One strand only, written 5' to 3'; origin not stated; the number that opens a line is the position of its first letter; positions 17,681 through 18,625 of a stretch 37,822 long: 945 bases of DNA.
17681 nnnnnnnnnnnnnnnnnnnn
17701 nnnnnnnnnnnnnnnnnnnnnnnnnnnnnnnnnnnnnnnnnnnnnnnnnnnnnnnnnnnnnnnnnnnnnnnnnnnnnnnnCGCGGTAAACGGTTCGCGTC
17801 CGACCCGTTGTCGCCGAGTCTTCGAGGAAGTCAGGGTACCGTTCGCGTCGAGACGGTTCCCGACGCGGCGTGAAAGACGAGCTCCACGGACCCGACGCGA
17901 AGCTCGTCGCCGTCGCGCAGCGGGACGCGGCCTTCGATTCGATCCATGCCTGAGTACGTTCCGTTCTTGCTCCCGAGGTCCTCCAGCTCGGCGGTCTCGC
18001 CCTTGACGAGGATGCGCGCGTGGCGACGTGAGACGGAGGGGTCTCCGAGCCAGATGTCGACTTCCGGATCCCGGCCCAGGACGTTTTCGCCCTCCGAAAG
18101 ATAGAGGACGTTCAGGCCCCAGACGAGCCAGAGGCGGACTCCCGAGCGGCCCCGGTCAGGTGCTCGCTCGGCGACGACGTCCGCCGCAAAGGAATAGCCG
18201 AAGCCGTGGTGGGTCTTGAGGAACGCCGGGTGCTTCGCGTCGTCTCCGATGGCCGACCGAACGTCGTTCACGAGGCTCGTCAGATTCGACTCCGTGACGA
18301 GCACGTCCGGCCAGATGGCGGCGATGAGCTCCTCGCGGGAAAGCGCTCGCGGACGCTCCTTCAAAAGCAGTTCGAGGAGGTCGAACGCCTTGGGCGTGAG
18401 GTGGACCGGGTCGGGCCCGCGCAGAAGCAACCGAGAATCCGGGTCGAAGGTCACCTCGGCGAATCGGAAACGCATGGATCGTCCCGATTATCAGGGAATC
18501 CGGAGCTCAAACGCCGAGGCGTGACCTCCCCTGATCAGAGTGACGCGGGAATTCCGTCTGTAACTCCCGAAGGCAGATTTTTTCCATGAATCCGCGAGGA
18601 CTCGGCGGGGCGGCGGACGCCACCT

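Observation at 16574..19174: Tandemly duplicated divergent modules: receiver-less wHTH-FHA regulator + small secreted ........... protein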

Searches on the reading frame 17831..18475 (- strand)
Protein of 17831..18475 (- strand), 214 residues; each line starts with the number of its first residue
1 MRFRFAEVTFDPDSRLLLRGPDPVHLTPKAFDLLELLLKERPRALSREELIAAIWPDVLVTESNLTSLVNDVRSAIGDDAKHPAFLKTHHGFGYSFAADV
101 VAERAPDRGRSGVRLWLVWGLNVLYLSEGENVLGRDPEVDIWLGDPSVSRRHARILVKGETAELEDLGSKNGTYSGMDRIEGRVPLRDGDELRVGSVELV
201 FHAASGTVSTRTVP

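Call 3: search_protein_families(library=pfam, proteins=[window:17834-18475:-], max_evalue=1)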
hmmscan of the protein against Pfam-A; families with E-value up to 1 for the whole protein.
seq(214 aa): 3 families
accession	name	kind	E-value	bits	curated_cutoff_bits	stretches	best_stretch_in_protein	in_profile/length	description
PF00498.31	FHA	-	3e-18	66.4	20.7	1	132-195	2-67/67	FHA domain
PF00486.34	Trans_reg_C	-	4.5e-17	62.3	26.2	1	23-96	3-77/77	Transcriptional regulatory protein, C terminal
PF16697.10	Yop-YscD_cpl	-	1.6e-13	51.2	33.2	1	125-203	13-92/94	Inner membrane component of T3SS, cytoplasmic domain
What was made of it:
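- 17831..18475 (-): R2: 214-aa wHTH-FHA regulator with an S-T-R-T tail. Pfam (call 3).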

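Call 4: search_protein_families(library=ncbifam, proteins=[window:17834-18475:-], max_evalue=1)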
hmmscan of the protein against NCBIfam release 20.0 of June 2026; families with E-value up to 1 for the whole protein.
seq(214 aa): 42 families (the best 25 are shown)
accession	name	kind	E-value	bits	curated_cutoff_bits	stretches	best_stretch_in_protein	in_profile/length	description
NF049868.1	FhaB_Rv0019c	equivalog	2e-15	57.2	125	1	124-196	81-153/158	FHA domain-containing protein FhaB/FipA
NF041660.2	oxygluDhInhib_OdhI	equivalog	1.2e-14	54.2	200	1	132-203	59-129/130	oxoglutarate dehydrogenase inhibitor Odhl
NF052573.1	HisKinEspAMyxo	equivalog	9.3e-11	40.5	1400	1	124-204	41-121/755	serine histidine kinase EspA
NF053854.1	RespRegPhoBBctds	equivalog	1.9e-10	40.5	270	1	5-96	135-224/225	two-component system response regulator PhoB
NF040689.1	MtrAB_MtrA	equivalog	5.3e-10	39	300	1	4-95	125-217/219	MtrAB system response regulator MtrA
NF045944.1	ResRegRpaBCyano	equivalog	7.1e-10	38.6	330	1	5-96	133-227/229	response regulator transcription factor RpaB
NF033117.2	vanR_ACDEGLN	exception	1e-09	38.3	350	1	12-95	140-224/226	VanR-ABDEGLN family response regulator transcription factor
NF007820.0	PRK10529.1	equivalog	4.6e-09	36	325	1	4-96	130-223/225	two-component system response regulator KdpE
TIGR01387.1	cztR_silR_copR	subfamily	4.4e-08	33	279.2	1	3-96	125-218/218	heavy metal response regulator transcription factor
NF009037.0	PRK12370.1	equivalog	5.8e-08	31.6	589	1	8-103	19-112/553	HilA/EilA family virulence transcriptional regulator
NF040534.1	resp_reg_YycF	equivalog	6.4e-08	32.1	340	1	6-96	136-227/231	response regulator YycF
TIGR02154.1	PhoB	equivalog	1.1e-07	31.4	296.2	1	4-96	133-225/226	phosphate regulon transcriptional regulator PhoB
NF033120.0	vanR_FM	exception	1.4e-07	31.4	460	1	3-97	135-230/231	vancomycin resistance response regulator transcription factor, VanR-F/VanR-M family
TIGR03354.1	VI_FHA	hypoth_equivalog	1.9e-07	31.3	120.25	1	126-203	21-103/420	type VI secretion system-associated FHA domain protein TagH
NF007546.0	PRK10161.1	equivalog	2.6e-07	30.5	471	1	8-98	137-227/229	phosphate response regulator transcription factor PhoB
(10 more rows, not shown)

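Call 47: find_homologous_proteins(query=window:17834-18475:-, max_evalue=1e-10)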
Query seq(214 aa) (214 aa): 6050 proteins with E <= 1e-10 among 7065 candidates; the best 120 are listed.
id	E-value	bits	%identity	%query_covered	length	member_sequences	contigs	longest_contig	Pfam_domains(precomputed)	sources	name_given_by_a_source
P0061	1.6e-137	474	100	100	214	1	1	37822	PF00498.32,PF16697.11,PF00486.35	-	-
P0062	3.5e-122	424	90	100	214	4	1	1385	PF00498.32,PF16697.11,PF00486.35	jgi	jgi:DNA-binding winged helix-turn-helix (wHTH) protein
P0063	8.5e-117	406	86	100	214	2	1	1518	PF00498.32,PF16697.11,PF00486.35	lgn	-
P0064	9.3e-116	403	86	100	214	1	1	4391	PF00498.32,PF16697.11,PF00486.35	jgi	jgi:DNA-binding winged helix-turn-helix (wHTH) protein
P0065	1.0e-104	367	77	100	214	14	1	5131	PF00498.32,PF16697.11,PF00486.35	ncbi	ncbi:MAG: winged helix-turn-helix domain-containing protein [Thermoanaerobaculia bacterium]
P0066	2.0e-104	366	77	99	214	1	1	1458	PF00498.32,PF16697.11,PF00486.35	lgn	-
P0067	1.4e-103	363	77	99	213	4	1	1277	PF00498.32,PF16697.11,PF00486.35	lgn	-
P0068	1.4e-102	360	76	99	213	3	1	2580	PF00498.32,PF16697.11,PF00486.35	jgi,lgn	jgi:DNA-binding winged helix-turn-helix (wHTH) protein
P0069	5.6e-102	358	77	100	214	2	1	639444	PF00498.32,PF16697.11,PF00486.35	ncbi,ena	-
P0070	7.2e-102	357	76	100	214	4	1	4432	PF00498.32,PF16697.11,PF00486.35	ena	-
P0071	9.0e-102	357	76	100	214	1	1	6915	PF00498.32,PF16697.11,PF00486.35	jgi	jgi:DNA-binding winged helix-turn-helix (wHTH) protein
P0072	1.7e-100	353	76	100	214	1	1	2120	PF00498.32,PF16697.11,PF00486.35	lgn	-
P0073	3.2e-100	352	74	100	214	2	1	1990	PF00498.32,PF16697.11,PF00486.35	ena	-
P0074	3.9e-100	352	76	100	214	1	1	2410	PF00498.32,PF16697.11,PF00486.35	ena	-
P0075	4.8e-100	351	77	94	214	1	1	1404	PF00498.32,PF16697.11,PF00486.35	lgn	-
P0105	1.4e-83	298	65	99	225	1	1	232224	PF00498.32,PF16697.11,PF00486.35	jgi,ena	-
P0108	1.4e-67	245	55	99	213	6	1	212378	PF00498.32,PF16697.11,PF00486.35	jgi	-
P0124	4.9e-62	227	55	98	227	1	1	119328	PF00498.32,PF16697.11,PF00486.35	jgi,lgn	jgi:DNA-binding winged helix-turn-helix (wHTH) protein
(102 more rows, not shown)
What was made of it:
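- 17831..18475 (-): 6,050 database clusters hit it at E<=1e-10, and the 120 best listed are mostly about 214 aa with the same two domains (call 47).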

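Call 48: find_encoding_contigs(protein=P0108, flank=5000, max_places=1)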
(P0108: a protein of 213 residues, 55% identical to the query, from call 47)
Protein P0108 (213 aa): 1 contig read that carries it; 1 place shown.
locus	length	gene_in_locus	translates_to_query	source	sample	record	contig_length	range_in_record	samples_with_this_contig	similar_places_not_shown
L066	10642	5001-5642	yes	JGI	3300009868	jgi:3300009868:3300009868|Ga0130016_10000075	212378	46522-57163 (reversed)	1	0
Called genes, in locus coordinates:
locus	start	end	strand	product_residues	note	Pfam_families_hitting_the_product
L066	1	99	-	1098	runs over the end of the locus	PF26549:Tricorn_N, PF07676:PD40 (weak), PF07676:PD40 (weak), PF26549:Tricorn_N, PF26550:Tricorn_2nd, PF14684:Tricorn_C1, PF14685:PDZ_Tricorn, PF03572:Peptidase_S41, +2 more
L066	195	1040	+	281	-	PF00892:EamA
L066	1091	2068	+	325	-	PF08100:Dimerisation, PF00891:Methyltransf_2, PF13489:Methyltransf_23 (weak), PF08242:Methyltransf_12 (weak), PF13649:Methyltransf_25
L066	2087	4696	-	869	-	PF00069:Pkinase, PF07714:PK_Tyr_Ser-Thr, PF00930:DPPIV_N (faint), PF26549:Tricorn_N, PF07676:PD40 (weak), PF26550:Tricorn_2nd (weak), PF07676:PD40, PF26549:Tricorn_N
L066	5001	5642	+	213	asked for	PF00486:Trans_reg_C, PF16697:Yop-YscD_cpl, PF00498:FHA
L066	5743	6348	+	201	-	PF00486:Trans_reg_C, PF00498:FHA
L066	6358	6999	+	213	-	PF00486:Trans_reg_C, PF16697:Yop-YscD_cpl, PF00498:FHA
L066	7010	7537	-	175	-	-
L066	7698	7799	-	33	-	-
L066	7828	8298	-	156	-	PF10882:bPH_5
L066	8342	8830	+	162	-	PF03473:MOSC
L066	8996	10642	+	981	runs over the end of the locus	PF13620:CarboxypepD_reg, PF25183:OMP_b-brl_4, PF00593:TonB_dep_Rec_b-barrel, PF25183:OMP_b-brl_4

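Call 49: find_encoding_contigs(protein=P0124, flank=5000, max_places=1)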
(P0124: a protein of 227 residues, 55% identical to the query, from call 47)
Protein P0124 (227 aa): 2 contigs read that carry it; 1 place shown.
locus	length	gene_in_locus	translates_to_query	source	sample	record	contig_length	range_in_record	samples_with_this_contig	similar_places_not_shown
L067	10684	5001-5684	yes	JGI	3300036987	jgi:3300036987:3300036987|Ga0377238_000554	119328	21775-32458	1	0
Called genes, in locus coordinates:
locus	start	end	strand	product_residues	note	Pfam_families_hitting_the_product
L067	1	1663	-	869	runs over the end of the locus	PF00069:Pkinase, PF07714:PK_Tyr_Ser-Thr, PF26549:Tricorn_N, PF07676:PD40 (weak), PF26550:Tricorn_2nd, PF26549:Tricorn_N, PF07676:PD40 (weak), PF26549:Tricorn_N, +2 more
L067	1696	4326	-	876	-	PF00069:Pkinase, PF07714:PK_Tyr_Ser-Thr, PF07676:PD40, PF26549:Tricorn_N, PF07676:PD40, PF26550:Tricorn_2nd, PF26549:Tricorn_N, PF07676:PD40 (weak), +3 more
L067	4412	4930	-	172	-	-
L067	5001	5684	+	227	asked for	PF00486:Trans_reg_C, PF16697:Yop-YscD_cpl, PF00498:FHA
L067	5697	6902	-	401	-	PF04768:NAT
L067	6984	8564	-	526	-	PF00072:Response_reg, PF00989:PAS, PF13188:PAS_8, PF08448:PAS_4 (weak), PF13426:PAS_9, PF00512:HisKA, PF02518:HATPase_c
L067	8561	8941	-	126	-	PF00072:Response_reg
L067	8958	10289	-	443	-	PF00989:PAS, PF08448:PAS_4 (weak), PF13188:PAS_8, PF13426:PAS_9, PF00512:HisKA, PF02518:HATPase_c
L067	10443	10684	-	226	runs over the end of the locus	PF01597:GCV_H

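Call 50: find_encoding_contigs(protein=P0105, flank=5000, max_places=1)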
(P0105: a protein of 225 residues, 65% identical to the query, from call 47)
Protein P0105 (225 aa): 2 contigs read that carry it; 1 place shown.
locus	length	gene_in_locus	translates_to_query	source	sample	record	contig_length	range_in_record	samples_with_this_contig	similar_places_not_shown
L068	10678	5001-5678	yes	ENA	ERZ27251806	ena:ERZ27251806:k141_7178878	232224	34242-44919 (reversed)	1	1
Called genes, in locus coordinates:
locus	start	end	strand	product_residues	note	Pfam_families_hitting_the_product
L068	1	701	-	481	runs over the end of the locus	PF00072:Response_reg, PF00158:Sigma54_activat, PF14532:Sigma54_activ_2, PF07728:AAA_5, PF25601:AAA_lid_14, PF02954:HTH_8 (weak)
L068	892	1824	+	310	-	PF13229:Beta_helix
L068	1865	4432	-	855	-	PF00069:Pkinase, PF01636:APH (faint), PF03109:ABC1 (faint), PF07714:PK_Tyr_Ser-Thr, PF07676:PD40 (faint), PF26549:Tricorn_N (weak)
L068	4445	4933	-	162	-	-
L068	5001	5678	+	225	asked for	PF00486:Trans_reg_C, PF16697:Yop-YscD_cpl, PF00498:FHA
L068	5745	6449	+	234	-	PF16925:TetR_C_13 (faint), PF00440:TetR_N, PF08359:TetR_C_4, PF16859:TetR_C_11, PF17932:TetR_C_24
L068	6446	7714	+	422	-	PF00108:Thiolase_N, PF00109:ketoacyl-synt, PF02803:Thiolase_C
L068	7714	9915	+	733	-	PF00378:ECH_1, PF16113:ECH_2, PF02737:3HCDH_N, PF00725:3HCDH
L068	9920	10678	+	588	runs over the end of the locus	PF02771:Acyl-CoA_dh_N, PF02770:Acyl-CoA_dh_M, PF00441:Acyl-CoA_dh_1, PF22924:ACOX_C_alpha1 (faint), PF08028:Acyl-CoA_dh_2, PF21343:ACAD9-ACADV_C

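Call 77: search_solved_structures(query=window:17834-18475:-, max_evalue=0.00001, show_alignments=3)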
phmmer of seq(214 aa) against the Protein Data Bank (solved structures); distinct sequences matched with E-value up to 0.00001: 33.
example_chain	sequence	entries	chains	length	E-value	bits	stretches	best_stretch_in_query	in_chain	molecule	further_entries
6i2q_B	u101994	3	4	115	9e-12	48.2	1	128-203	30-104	Glycogen accumulation regulator GarA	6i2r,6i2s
8p5r_G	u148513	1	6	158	1.6e-11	47.3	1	127-203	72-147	Glycogen accumulation regulator GarA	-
2kb3_A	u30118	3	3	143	4e-11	46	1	126-204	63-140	Oxoglutarate dehydrogenase inhibitor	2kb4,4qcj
8p5x_G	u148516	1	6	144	4e-11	46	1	126-204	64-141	Oxoglutarate dehydrogenase inhibitor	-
2kkl_A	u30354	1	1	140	9.7e-11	44.8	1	128-202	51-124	Uncharacterized protein Mb1858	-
2kfu_A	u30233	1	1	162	1.4e-10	44.2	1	129-202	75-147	Rv1827 pThr 22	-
6i2p_D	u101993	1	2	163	1.4e-10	44.2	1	129-202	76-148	Glycogen accumulation regulator GarA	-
7rj3_A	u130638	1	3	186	1.9e-10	43.8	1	129-202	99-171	Glycogen accumulation regulator GarA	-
3zq7_A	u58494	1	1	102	4.6e-10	42.6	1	4-96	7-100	KDP OPERON TRANSCRIPTIONAL REGULATORY PROTEIN KDPE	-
2fez_A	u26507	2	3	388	9.4e-10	41.6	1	132-207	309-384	Probable regulatory protein embR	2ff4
3po8_A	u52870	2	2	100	2.4e-09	40.2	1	124-201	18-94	Putative uncharacterized protein TB39.8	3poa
2lc1_A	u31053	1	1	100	2.4e-09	40.2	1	123-201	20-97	Putative uncharacterized protein TB39.8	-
4kny_A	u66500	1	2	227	3.7e-09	39.6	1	4-96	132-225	KDP operon transcriptional regulatory protein KdpE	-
6lgq_D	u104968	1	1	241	4.1e-09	39.5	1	4-96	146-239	DNA-binding response regulator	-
4kfc_A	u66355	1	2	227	6.9e-09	38.7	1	4-96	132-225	KDP operon transcriptional regulatory protein KdpE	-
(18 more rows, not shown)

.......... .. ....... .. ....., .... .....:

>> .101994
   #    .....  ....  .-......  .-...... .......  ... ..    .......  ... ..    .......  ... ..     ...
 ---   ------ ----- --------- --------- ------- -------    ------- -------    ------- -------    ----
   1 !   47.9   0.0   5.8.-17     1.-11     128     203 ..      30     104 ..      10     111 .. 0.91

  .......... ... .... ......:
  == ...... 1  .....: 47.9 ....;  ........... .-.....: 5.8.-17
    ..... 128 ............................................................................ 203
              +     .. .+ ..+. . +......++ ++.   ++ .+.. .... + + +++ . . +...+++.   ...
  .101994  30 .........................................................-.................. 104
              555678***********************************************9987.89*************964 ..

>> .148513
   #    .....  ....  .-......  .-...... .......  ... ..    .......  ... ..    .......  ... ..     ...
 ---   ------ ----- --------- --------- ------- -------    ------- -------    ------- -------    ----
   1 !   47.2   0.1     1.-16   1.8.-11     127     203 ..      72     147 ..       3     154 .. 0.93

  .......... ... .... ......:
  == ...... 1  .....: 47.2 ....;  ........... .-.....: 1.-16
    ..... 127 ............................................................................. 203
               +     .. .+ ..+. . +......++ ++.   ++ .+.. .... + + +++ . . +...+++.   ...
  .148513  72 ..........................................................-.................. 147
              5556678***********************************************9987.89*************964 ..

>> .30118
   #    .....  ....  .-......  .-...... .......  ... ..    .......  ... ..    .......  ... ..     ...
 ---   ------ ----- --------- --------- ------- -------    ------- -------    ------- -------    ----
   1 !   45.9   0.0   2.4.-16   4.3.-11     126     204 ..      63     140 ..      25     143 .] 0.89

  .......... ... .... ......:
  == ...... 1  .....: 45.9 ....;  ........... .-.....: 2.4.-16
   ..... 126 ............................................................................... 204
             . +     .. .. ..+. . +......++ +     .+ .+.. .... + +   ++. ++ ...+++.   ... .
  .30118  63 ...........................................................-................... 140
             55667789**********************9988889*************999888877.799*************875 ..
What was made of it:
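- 17831..18475 (-): FHA aligns to GarA/OdhI/EmbR with GR, SRRH and SKNG kept (call 77).
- On FHA domain (pThr reader): Alignment to GarA and OdhI shows GR, SRRH and SKNG conserved (call 77).
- On OmpR/PhoB response regulators: The best PDB matches are KdpE, CovR and PhoB (call 77).
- Closest known: GarA / OdhI. Same: These are the best PDB sequence matches of R's FHA domain (E 9e-12 to 4e-11, call 77).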

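Call 84: search_protein_families(library=padloc, proteins=[window:17831-18475:-], max_evalue=0.01)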
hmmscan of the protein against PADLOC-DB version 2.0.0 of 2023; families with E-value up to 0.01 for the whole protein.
window:17831-18475:- (214 aa): 0 families
